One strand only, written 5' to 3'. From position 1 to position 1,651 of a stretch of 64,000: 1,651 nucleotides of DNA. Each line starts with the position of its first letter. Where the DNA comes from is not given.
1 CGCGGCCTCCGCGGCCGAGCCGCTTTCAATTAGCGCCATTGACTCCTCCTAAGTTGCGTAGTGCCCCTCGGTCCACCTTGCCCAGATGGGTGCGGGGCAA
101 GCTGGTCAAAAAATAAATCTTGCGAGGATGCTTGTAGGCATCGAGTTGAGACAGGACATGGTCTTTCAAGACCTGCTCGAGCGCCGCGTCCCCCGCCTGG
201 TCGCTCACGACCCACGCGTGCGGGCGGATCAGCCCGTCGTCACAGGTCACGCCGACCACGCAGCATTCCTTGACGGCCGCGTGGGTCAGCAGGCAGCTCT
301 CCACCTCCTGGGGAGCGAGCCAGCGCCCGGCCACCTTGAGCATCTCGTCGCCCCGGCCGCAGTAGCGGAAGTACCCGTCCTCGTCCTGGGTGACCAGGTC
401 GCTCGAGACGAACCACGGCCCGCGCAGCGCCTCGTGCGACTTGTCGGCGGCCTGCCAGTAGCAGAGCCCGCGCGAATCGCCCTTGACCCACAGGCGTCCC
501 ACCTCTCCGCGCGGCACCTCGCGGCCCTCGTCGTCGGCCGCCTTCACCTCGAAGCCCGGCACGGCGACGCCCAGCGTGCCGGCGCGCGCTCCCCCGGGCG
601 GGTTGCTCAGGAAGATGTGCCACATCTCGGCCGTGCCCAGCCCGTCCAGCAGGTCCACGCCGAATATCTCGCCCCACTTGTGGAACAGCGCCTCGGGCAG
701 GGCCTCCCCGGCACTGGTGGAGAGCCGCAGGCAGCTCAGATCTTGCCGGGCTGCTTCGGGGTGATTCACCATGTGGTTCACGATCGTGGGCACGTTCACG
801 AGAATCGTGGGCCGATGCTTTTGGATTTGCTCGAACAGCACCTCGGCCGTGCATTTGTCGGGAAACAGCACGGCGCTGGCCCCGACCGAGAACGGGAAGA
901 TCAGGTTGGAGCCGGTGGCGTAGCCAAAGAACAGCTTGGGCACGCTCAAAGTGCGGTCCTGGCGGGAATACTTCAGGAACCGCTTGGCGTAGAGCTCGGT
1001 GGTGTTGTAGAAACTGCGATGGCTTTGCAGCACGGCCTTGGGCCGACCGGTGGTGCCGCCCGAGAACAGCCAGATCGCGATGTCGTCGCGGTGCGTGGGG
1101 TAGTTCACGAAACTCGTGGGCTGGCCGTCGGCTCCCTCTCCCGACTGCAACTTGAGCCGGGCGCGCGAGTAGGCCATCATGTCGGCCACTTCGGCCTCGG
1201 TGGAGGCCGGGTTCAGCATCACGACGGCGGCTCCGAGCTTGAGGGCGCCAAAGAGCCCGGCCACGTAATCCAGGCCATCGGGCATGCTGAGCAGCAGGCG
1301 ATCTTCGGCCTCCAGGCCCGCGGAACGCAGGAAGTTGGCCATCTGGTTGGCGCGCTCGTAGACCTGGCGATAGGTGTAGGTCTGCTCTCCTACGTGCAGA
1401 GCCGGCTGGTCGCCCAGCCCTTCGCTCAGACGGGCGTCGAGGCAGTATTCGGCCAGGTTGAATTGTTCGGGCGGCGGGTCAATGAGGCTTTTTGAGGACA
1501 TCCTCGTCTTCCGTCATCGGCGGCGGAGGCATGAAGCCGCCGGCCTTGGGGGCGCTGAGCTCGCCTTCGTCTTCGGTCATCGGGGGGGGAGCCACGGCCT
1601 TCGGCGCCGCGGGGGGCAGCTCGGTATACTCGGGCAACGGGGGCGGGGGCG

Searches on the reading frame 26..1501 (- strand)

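Call 82: search_protein_families(library=pfam, proteins=[window:26-1501:-], max_evalue=0.0001)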
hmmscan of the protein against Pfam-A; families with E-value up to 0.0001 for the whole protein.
window:26-1501:- (491 aa): 2 families
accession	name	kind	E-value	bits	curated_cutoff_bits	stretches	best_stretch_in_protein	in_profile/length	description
PF00501.34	AMP-binding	-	1.7e-72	244.8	29.9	1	29-349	8-384/384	AMP-binding enzyme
PF13193.12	AMP-binding_C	-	3.2e-16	60.5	24.5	1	399-475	1-76/76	AMP-binding enzyme C-terminal domain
